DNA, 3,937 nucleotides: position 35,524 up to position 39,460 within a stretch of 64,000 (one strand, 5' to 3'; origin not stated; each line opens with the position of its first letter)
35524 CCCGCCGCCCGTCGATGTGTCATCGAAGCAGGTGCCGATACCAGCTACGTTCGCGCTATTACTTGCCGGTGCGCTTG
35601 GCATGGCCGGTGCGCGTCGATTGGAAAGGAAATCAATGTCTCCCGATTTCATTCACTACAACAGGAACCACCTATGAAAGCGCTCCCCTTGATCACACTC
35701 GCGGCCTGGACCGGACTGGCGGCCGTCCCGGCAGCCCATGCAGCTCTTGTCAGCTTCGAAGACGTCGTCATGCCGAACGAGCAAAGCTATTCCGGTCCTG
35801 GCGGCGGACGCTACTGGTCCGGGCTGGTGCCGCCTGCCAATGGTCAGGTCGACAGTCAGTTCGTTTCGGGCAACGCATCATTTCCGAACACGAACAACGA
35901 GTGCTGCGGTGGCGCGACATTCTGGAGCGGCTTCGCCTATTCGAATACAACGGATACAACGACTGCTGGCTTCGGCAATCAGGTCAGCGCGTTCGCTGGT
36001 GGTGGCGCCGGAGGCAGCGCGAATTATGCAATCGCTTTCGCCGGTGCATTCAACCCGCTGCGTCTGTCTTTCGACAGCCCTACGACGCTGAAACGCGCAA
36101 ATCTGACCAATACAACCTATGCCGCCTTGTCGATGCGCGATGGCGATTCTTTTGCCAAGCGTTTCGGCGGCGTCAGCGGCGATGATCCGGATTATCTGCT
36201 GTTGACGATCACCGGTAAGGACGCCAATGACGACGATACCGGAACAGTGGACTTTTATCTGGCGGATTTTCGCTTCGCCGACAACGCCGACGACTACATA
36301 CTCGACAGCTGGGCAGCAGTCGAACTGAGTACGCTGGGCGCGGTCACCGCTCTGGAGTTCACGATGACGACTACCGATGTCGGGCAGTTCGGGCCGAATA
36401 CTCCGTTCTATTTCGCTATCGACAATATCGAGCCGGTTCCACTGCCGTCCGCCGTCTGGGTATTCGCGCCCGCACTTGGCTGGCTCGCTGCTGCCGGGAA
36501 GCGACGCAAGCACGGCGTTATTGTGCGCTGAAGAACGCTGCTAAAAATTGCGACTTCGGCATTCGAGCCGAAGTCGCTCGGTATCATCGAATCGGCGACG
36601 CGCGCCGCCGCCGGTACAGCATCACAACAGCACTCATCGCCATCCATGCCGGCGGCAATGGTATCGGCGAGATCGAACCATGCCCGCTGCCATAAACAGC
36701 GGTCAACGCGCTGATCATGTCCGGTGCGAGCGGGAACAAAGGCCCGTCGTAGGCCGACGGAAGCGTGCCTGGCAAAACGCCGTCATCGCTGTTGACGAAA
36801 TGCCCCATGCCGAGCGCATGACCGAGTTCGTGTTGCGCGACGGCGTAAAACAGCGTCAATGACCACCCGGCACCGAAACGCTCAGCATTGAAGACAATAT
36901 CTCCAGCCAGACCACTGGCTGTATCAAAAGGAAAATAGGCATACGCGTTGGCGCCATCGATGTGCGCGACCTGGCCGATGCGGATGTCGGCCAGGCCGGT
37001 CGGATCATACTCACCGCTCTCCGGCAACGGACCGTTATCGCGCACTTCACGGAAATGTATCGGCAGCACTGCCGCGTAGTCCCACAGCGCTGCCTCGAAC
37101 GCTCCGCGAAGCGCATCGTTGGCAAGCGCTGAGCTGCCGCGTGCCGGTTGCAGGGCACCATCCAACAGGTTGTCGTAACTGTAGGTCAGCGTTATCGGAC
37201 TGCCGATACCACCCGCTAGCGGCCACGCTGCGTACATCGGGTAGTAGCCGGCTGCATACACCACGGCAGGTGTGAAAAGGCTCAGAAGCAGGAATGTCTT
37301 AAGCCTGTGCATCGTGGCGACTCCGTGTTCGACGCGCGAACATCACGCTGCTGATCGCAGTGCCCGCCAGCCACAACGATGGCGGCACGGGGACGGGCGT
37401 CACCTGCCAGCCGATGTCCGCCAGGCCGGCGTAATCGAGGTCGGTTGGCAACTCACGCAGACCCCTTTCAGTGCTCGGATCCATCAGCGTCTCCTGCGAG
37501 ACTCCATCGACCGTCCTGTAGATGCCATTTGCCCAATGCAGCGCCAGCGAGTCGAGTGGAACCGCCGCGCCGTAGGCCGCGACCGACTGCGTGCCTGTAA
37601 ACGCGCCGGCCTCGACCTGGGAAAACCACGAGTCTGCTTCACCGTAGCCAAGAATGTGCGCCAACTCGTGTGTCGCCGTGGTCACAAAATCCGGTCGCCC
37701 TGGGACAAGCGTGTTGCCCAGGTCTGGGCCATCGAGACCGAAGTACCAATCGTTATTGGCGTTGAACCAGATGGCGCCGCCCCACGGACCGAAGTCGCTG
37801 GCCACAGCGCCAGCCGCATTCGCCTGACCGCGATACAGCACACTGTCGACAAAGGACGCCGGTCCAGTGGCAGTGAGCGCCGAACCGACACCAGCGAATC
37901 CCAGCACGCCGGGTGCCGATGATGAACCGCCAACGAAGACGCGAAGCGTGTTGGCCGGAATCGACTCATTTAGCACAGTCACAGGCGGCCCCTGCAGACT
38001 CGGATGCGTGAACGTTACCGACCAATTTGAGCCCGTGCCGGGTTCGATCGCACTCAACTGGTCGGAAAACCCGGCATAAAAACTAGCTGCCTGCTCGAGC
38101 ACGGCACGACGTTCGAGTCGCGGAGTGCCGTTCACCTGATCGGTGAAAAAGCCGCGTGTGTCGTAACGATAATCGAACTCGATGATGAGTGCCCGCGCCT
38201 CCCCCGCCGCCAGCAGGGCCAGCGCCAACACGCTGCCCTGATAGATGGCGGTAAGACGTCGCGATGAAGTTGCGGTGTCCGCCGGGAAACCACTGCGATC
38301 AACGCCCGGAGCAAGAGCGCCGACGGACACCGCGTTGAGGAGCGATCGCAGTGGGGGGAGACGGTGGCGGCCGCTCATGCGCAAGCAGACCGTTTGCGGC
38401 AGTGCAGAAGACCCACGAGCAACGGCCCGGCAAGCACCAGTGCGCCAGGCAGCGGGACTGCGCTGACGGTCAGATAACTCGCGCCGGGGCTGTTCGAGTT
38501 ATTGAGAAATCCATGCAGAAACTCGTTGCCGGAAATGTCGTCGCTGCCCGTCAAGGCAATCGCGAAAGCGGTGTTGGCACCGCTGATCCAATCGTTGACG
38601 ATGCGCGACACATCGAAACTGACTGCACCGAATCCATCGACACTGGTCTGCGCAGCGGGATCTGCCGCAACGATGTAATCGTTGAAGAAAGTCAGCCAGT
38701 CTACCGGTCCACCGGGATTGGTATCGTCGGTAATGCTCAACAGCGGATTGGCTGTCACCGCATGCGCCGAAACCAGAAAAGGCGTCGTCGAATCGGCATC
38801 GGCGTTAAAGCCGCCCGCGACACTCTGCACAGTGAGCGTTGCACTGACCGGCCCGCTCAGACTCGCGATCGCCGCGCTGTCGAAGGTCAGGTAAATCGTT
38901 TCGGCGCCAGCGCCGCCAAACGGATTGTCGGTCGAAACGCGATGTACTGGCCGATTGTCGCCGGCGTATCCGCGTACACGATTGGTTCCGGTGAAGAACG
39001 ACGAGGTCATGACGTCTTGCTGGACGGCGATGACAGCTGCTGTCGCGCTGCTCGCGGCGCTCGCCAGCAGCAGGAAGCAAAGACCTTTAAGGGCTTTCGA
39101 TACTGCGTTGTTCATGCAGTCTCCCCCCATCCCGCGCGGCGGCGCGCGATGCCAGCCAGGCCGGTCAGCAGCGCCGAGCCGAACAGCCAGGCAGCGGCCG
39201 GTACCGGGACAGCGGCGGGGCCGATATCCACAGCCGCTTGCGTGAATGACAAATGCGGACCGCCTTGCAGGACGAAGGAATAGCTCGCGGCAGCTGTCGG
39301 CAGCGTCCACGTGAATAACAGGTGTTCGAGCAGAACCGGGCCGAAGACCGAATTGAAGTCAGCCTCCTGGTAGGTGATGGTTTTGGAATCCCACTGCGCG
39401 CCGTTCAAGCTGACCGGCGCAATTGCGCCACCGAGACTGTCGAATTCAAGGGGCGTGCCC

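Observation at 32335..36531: Cobalamin riboswitch driving a BtuB-like receptor plus two surface-tagged accessory proteins (one DUF4465-like): a Bacteroidetes-style B12-capture module in a proteobacterium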

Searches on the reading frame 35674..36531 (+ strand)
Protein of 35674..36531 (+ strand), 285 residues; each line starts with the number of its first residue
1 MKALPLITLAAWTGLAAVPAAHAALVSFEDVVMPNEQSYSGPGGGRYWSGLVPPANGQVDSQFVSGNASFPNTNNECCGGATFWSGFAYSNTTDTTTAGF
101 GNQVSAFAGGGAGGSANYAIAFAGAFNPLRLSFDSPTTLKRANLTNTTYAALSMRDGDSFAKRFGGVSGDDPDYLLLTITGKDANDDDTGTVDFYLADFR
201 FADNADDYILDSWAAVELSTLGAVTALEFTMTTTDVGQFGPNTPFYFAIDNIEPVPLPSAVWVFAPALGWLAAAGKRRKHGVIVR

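Call 4: search_protein_families(library=pfam, proteins=[window:35674-36531:+], max_evalue=0.01)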
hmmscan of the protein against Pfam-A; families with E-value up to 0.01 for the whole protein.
window:35674-36531:+ (285 aa): 1 family
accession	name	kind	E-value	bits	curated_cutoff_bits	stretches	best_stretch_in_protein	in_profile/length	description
PF14717.12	DUF4465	-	6.3e-52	176.9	25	1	83-252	5-176/176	Domain of unknown function (DUF4465)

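Call 5: search_protein_families(library=ncbifam, proteins=[window:35674-36531:+], max_evalue=0.01)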
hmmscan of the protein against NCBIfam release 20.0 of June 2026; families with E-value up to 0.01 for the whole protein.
window:35674-36531:+ (285 aa): 1 family
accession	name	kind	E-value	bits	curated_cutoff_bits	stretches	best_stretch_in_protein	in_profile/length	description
NF038120.1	PEP_CTERM_QFxxD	subfamily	0.0057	16.6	80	0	174-278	111-214/215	NF038120 family PEP-CTERM protein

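Call 7: search_solved_structures(query=window:35674-36531:+, max_evalue=1, show_alignments=2)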
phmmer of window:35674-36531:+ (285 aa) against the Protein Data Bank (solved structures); distinct sequences matched with E-value up to 1: 7.
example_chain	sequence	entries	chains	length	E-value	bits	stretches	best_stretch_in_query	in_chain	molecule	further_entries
9hmu_A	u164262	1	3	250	1.2e-26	97.3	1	62-256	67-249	DUF4465 domain containing protein D5EK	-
9qpm_A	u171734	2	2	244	9.1e-21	78.1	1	79-253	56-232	DUF4465 domain-containing protein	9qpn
9fct_B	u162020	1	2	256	1.5e-20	77.4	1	79-253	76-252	DUF4465 domain-containing protein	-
4jqr_A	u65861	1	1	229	7.4e-11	45.6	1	79-253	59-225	hypothetical protein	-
4e9k_A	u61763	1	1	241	1.1e-09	41.7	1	111-252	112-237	hypothetical protein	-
9i2l_B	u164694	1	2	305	0.00047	23.2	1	62-252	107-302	DUF4465 domain-containing protein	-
3ew1_A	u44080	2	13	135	0.87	12.5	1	53-110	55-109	rhizavidin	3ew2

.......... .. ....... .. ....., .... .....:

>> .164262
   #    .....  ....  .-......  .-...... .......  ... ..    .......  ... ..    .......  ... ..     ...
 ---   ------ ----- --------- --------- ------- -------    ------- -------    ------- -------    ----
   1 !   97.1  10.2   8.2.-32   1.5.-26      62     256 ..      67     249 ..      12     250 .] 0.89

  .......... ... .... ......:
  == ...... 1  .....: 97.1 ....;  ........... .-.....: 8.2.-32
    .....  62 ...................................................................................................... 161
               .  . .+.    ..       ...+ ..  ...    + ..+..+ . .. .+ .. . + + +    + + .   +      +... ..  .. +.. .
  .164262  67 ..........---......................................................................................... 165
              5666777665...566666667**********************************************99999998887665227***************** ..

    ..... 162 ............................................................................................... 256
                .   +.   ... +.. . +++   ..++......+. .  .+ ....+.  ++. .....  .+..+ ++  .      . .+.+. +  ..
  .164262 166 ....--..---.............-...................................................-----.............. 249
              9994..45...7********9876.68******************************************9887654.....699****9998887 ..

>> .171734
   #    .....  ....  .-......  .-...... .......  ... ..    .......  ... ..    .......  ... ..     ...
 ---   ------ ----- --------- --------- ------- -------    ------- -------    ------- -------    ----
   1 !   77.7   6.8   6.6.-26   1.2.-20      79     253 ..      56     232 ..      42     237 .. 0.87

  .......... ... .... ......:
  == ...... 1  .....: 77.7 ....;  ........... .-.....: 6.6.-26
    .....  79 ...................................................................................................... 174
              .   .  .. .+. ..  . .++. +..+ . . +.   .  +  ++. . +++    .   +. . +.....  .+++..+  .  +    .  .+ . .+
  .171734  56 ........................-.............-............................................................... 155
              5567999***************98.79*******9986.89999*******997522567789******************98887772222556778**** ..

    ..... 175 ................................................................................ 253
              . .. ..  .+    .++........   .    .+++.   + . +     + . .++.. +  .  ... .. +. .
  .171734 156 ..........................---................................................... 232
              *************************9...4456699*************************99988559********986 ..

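Call 71: search_solved_structures(query=window:35674-36531:+, max_evalue=1e-15, show_alignments=3)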
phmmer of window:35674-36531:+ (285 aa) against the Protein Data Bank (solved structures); distinct sequences matched with E-value up to 1e-15: 3.
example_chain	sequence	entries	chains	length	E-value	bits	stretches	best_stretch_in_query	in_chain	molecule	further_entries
9hmu_A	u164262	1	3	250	1.2e-26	97.3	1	62-256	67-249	DUF4465 domain containing protein D5EK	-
9qpm_A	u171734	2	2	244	9.1e-21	78.1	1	79-253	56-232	DUF4465 domain-containing protein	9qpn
9fct_B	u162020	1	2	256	1.5e-20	77.4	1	79-253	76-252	DUF4465 domain-containing protein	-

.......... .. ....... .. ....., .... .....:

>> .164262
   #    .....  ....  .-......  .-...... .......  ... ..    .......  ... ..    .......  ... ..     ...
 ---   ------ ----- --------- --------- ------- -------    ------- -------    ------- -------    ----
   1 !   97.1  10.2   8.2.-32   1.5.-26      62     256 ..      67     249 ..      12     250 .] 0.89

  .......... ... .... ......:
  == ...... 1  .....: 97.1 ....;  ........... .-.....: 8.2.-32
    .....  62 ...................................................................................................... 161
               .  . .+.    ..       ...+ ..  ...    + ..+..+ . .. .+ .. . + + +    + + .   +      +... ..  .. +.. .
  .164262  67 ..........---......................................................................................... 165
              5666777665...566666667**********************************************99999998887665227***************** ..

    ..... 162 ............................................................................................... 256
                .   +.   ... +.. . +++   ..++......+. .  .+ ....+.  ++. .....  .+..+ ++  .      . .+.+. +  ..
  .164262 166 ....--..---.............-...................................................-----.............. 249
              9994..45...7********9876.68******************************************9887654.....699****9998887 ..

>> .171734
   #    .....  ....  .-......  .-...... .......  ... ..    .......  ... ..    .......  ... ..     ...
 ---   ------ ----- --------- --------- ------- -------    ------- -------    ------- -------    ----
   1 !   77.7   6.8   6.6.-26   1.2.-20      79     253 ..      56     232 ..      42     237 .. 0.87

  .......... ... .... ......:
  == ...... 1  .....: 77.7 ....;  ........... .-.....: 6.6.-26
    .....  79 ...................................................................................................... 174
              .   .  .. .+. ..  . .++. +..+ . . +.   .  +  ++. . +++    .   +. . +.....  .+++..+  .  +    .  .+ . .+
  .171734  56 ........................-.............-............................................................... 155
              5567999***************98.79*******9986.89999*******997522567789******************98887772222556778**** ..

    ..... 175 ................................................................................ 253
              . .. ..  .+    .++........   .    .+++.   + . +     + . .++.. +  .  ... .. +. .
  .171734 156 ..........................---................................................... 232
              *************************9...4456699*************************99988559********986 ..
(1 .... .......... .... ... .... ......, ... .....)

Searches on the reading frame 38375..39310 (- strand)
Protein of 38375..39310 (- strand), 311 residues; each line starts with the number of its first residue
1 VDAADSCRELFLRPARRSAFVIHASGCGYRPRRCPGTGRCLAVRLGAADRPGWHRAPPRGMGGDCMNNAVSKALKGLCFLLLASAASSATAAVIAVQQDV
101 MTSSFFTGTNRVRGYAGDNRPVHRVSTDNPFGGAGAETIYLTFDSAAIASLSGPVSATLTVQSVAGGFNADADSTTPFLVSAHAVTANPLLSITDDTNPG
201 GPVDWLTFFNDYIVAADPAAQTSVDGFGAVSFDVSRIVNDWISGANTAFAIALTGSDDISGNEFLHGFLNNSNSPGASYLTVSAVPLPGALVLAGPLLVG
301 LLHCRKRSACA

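Call 4: search_protein_families(library=pfam, proteins=[window:38375-39310:-], max_evalue=0.01)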
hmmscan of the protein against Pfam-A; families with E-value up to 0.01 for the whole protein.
window:38375-39310:- (311 aa): 0 families

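Call 5: search_protein_families(library=ncbifam, proteins=[window:38375-39310:-], max_evalue=0.01)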
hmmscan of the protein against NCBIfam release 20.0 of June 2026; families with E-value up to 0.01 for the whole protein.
window:38375-39310:- (311 aa): 1 family
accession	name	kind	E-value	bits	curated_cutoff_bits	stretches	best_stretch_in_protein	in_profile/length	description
NF033679.1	DNRLRE_dom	domain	7.5e-05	22.8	34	1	135-281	29-162/164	DNRLRE domain-containing protein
